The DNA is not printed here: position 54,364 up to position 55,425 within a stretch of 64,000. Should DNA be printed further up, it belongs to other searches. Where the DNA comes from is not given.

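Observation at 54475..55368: Single-chain MerR regulator with two MerR HTH domains and matching dyad operators on its own promoter and on an adjacent ABC-2 exporter operon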

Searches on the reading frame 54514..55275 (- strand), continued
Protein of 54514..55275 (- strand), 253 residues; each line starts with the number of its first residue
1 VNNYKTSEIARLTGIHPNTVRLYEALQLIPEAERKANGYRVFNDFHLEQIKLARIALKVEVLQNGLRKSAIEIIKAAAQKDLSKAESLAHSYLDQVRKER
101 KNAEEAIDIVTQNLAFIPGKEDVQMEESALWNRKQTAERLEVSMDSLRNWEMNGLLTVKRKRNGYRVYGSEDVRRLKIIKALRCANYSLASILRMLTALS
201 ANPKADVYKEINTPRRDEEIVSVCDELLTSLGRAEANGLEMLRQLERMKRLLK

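Call 40: get_annotated_region(hit=H11, flank=3000)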
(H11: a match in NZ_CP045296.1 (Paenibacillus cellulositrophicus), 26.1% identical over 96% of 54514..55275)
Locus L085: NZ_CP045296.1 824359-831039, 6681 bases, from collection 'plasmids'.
description: Paenibacillus cellulositrophicus strain KACC 16577 plasmid unnamed1, complete sequence
organism: Paenibacillus cellulositrophicus (NCBI taxid 562959)
taxonomy: Bacteria; Bacillota; Bacilli; Bacillales; Paenibacillaceae; Paenibacillus; Paenibacillus cellulositrophicus
host: -; source: cell culture,Thai soil; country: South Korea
typing (MOB-suite, as given by PLSDB): non-mobilizable
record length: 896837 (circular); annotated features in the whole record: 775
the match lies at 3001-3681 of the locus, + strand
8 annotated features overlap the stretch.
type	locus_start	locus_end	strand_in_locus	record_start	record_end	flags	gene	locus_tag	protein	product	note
CDS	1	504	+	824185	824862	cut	-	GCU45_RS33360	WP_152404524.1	GDSL-type esterase/lipase family protein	-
CDS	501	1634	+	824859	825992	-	-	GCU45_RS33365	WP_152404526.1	acyltransferase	-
CDS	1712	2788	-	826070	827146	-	-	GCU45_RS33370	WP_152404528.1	GntR family transcriptional regulator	-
CDS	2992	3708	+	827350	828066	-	-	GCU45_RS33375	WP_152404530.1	MerR family DNA-binding transcriptional regulator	GO:0006355 - regulation of DNA-templated transcription [Evidence IEA]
CDS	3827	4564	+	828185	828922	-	-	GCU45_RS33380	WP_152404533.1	SDR family oxidoreductase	-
CDS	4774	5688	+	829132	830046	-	-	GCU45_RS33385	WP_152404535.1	tetratricopeptide repeat protein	-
CDS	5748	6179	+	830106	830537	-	-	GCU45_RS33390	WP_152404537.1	SRPBCC family protein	-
CDS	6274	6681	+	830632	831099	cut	-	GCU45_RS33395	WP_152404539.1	MarR family transcriptional regulator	-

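Call 41: get_annotated_region(hit=H8, flank=3000)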
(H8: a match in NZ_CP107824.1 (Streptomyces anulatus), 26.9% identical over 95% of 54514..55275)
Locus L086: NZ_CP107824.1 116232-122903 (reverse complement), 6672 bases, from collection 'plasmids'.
description: Streptomyces anulatus strain NBC_00535 plasmid unnamed1, complete sequence
organism: Streptomyces anulatus (NCBI taxid 1892)
taxonomy: Bacteria; Actinomycetota; Actinomycetes; Kitasatosporales; Streptomycetaceae; Streptomyces; Streptomyces anulatus
host: -; source: -; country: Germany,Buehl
typing (MOB-suite, as given by PLSDB): non-mobilizable
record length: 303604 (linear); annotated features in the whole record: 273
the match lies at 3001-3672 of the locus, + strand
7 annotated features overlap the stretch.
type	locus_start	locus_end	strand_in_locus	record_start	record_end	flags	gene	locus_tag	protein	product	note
CDS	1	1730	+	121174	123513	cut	-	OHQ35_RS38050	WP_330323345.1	Tn3 family transposase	GO:0006313 - DNA transposition [Evidence IEA]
CDS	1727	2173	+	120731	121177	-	-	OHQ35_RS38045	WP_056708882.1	Tn3 family transposase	GO:0006313 - DNA transposition [Evidence IEA]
CDS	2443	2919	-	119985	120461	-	-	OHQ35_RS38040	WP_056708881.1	DUF6194 family protein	-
CDS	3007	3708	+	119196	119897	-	-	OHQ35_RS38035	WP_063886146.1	MerR family transcriptional regulator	GO:0006355 - regulation of DNA-templated transcription [Evidence IEA]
CDS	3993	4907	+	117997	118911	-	-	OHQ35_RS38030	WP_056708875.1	recombinase family protein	GO:0006310 - DNA recombination [Evidence IEA]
CDS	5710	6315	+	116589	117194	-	-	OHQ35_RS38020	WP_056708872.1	hypothetical protein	-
CDS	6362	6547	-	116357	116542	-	-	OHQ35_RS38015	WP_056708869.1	hypothetical protein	-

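Call 49: find_related_loci(query=L081:5001-5747:+, collection=metagenome_contigs, flank=2500)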
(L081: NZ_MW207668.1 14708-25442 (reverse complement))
Query L081:5001-5747:+ (249 aa) in metagenome_contigs; peptide patterns used: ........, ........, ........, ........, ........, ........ (x = any residue, [..] = any of these).
190 stretches matched a pattern; 1 encode a relative of the query (tblastn E <= 1e-3); 1 distinct loci.
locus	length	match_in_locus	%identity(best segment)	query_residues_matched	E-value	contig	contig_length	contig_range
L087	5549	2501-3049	27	5-192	6e-12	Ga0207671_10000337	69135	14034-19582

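Call 51: find_homologous_proteins(query=L081:5001-5747:+, max_evalue=1e-10)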
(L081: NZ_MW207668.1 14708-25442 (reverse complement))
Query L081:5001-5747:+ (249 aa): 3044 proteins with E <= 1e-10 among 3757 candidates; the best 120 are listed.
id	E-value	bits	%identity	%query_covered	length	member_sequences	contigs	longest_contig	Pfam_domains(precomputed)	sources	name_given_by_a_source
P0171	3.7e-152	522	100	100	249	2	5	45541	PF12728.14,PF00376.30,PF13411.13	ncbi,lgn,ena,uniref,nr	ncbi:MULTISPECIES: MerR family transcriptional regulator [Lactobacillales]|uniref:MerR family transc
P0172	4.3e-124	430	81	100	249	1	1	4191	PF12728.14,PF00376.30,PF13411.13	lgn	-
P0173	1.0e-92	328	64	100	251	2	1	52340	PF12728.14,PF00376.30,PF13411.13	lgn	-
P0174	9.4e-91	321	63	100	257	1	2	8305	PF12728.14,PF00376.30,PF13411.13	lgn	-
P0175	6.0e-83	296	58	99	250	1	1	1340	PF00376.30,PF13411.13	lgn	-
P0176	1.7e-82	294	59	99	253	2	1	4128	PF12728.14,PF00376.30,PF13411.13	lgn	-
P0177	1.9e-82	294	58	99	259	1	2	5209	PF12728.14,PF00376.30,PF13411.13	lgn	-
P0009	1.8e-81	291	60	92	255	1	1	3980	PF12728.14,PF00376.30,PF13411.13,PF01381.29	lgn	-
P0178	2.0e-81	291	60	98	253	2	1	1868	PF12728.14,PF00376.30,PF13411.13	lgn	-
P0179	2.4e-81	291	57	100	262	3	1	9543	PF00376.30,PF13411.13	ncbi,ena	-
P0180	3.0e-80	287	57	98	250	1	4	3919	PF00376.30,PF13411.13,PF01381.29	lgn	-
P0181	3.3e-80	287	56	98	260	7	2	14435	PF12728.14,PF00376.30,PF13411.13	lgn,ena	-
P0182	5.2e-80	286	59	99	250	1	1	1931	PF12728.14,PF00376.30,PF13411.13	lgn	-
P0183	6.5e-80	286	57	98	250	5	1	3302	PF12728.14,PF00376.30,PF13411.13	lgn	-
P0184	1.0e-79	285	56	98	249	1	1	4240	PF12728.14,PF00376.30,PF13411.13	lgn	-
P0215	1.2e-77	278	55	97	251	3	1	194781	PF12728.14,PF00376.30,PF13411.13,PF01381.29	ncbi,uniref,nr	ncbi:MerR family transcriptional regulator [Tissierella sp. MSJ-40]|uniref:MerR family transcription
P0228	3.5e-77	277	53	99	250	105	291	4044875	PF00376.30,PF13411.13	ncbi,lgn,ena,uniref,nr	ncbi:MAG: MerR family transcriptional regulator [[Clostridium] scindens]|uniref:MerR family transcri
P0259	3.6e-76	274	58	92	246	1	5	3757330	PF12728.14,PF00376.30,PF13411.13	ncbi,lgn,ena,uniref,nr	ncbi:MerR family transcriptional regulator [Anaeropeptidivorans aminofermentans]|uniref:MerR family 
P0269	9.2e-76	272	56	97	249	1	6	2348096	PF12728.14,PF00376.30,PF13411.13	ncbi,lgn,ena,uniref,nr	ncbi:MerR family transcriptional regulator [Jeotgalibaca arthritidis]|uniref:MerR family transcripti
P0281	1.8e-75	271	53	97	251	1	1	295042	PF12728.14,PF00376.30,PF13411.13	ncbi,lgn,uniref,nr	ncbi:MerR family transcriptional regulator [Gottschalkia purinilytica]|uniref:MerR family transcript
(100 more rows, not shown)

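Call 52: find_encoding_contigs(protein=P0228, flank=2500, max_places=1)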
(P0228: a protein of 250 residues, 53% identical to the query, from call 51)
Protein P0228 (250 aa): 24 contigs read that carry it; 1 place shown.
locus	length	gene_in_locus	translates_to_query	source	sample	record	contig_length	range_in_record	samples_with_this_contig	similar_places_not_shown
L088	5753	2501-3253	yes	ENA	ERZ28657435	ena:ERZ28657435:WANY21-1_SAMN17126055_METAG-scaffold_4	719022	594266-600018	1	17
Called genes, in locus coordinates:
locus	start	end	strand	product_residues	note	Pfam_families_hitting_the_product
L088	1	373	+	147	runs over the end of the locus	PF22381:Staph_reg_Sar_Rot (weak), PF13463:HTH_27, PF01047:MarR, PF12802:MarR_2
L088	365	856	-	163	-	-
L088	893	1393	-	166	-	PF06445:GyrI-like, PF14526:Cass2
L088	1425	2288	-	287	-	PF12833:HTH_18, PF00165:HTH_AraC, PF06445:GyrI-like, PF14526:Cass2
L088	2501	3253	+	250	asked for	PF00376:MerR, PF13411:MerR_1, PF00376:MerR, PF13411:MerR_1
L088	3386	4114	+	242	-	PF02463:SMC_N (weak), PF00005:ABC_tran, PF13304:AAA_21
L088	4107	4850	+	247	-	PF01061:ABC2_membrane, PF12698:ABC2_membrane_3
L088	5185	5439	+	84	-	PF01554:MatE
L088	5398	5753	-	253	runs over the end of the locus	PF14512:TM1586_NiRdase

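Call 53: find_encoding_contigs(protein=P0269, flank=2500, max_places=1)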
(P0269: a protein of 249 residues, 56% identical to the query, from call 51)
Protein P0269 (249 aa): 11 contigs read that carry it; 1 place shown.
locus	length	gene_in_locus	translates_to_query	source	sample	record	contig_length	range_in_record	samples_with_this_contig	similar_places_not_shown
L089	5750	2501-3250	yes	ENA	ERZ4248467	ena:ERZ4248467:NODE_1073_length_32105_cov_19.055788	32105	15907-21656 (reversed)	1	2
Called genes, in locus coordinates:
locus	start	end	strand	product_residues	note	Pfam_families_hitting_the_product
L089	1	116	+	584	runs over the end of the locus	PF12161:HsdM_N, PF02384:N6_Mtase, PF05175:MTS (faint), PF07669:Eco57I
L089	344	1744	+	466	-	PF03432:Relaxase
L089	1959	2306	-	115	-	PF13560:HTH_31 (weak), PF01381:HTH_3, PF18430:DBD_HTH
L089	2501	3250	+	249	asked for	PF00376:MerR, PF12728:HTH_17 (faint), PF13411:MerR_1, PF00376:MerR, PF13411:MerR_1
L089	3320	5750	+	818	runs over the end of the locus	PF02463:SMC_N (faint), PF13191:AAA_16 (faint), PF13555:AAA_29 (faint), PF20720:nSTAND3 (faint), PF13304:AAA_21 (faint), PF00684:DnaJ_CXXCXGXG (faint), PF17755:UvrA_DNA-bind, PF00005:ABC_tran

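Call 54: find_encoding_contigs(protein=P0281, flank=2500, max_places=1)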
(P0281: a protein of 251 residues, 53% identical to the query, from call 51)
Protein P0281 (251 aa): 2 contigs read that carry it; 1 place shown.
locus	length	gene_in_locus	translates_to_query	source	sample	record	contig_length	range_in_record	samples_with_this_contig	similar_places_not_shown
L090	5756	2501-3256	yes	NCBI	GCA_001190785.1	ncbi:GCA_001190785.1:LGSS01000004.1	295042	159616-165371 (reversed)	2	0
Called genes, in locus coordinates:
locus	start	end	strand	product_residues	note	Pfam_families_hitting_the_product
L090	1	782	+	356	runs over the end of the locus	PF01208:URO-D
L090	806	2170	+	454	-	PF03553:Na_H_antiporter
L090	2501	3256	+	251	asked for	PF00376:MerR, PF12728:HTH_17 (faint), PF13411:MerR_1, PF00376:MerR, PF13411:MerR_1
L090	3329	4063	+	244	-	PF02463:SMC_N, PF00005:ABC_tran, PF13304:AAA_21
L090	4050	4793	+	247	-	PF01061:ABC2_membrane, PF12698:ABC2_membrane_3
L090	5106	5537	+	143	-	PF22381:Staph_reg_Sar_Rot, PF01047:MarR, PF12802:MarR_2, PF13463:HTH_27 (weak), PF13601:HTH_34 (weak)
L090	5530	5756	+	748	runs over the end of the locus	PF02463:SMC_N (faint), PF03193:RsgA_GTPase (faint), PF13173:AAA_14 (faint), PF13191:AAA_16 (faint), PF13401:AAA_22 (faint), PF13555:AAA_29 (faint), PF20703:nSTAND1 (faint), PF00005:ABC_tran, +6 more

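Call 55: find_encoding_contigs(protein=P0173, flank=2500, max_places=1)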
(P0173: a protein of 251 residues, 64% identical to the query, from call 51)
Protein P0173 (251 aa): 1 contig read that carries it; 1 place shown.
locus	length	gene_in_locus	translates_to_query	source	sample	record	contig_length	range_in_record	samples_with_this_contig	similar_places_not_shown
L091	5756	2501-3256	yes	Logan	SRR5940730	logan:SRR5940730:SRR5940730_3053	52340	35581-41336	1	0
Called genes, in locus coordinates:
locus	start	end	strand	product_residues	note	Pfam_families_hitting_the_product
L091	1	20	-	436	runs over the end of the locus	PF00009:GTP_EFTU (weak), PF01926:MMR_HSR1, PF02421:FeoB_N, PF00009:GTP_EFTU, PF01926:MMR_HSR1, PF02421:FeoB_N, PF04548:AIG1, PF14714:KH_dom-like, +5 more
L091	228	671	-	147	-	-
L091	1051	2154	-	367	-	-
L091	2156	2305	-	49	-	-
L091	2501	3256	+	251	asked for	PF00376:MerR, PF12728:HTH_17 (faint), PF13411:MerR_1, PF00376:MerR, PF13411:MerR_1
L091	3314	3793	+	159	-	PF00005:ABC_tran, PF13304:AAA_21 (faint), PF00005:ABC_tran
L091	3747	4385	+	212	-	PF01061:ABC2_membrane, PF12698:ABC2_membrane_3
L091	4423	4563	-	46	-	-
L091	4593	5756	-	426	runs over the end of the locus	PF00464:SHMT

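Call 56: find_encoding_contigs(protein=P0259, flank=2500, max_places=1)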
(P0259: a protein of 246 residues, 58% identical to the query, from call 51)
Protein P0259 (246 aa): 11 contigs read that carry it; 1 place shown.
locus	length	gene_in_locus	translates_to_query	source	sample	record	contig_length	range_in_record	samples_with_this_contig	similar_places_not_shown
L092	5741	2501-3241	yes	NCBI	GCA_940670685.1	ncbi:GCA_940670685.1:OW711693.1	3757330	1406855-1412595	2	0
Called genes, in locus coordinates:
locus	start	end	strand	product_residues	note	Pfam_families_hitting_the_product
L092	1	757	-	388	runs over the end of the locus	PF01546:Peptidase_M20, PF07687:M20_dimer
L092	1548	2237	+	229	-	PF13545:HTH_Crp_2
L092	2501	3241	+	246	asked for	PF00376:MerR, PF12728:HTH_17 (faint), PF13411:MerR_1, PF00376:MerR (weak), PF13411:MerR_1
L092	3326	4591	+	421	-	PF05977:MFS_3, PF07690:MFS_1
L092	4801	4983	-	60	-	-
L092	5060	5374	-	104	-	-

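Call 57: find_encoding_contigs(protein=P0215, flank=2500, max_places=1)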
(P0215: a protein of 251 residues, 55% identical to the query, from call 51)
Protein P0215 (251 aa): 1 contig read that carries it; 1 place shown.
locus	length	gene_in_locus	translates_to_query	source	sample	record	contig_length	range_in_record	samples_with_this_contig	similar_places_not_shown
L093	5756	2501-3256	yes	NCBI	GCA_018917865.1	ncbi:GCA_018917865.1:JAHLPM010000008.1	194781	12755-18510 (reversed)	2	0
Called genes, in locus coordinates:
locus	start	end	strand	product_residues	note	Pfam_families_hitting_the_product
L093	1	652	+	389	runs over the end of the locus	PF12323:HTH_OrfB_IS605, PF01385:OrfB_IS605, PF07282:Cas12f1-like_TNB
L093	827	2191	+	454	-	PF03553:Na_H_antiporter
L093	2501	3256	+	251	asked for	PF00376:MerR, PF01381:HTH_3 (faint), PF12728:HTH_17 (faint), PF13411:MerR_1, PF00376:MerR, PF13411:MerR_1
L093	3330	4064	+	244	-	PF02463:SMC_N (weak), PF00005:ABC_tran, PF13304:AAA_21 (weak)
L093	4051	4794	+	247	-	PF01061:ABC2_membrane, PF12698:ABC2_membrane_3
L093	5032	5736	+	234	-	PF00072:Response_reg, PF00486:Trans_reg_C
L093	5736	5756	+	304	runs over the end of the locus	PF00512:HisKA, PF13581:HATPase_c_2 (weak), PF02518:HATPase_c, PF14501:HATPase_c_5 (weak)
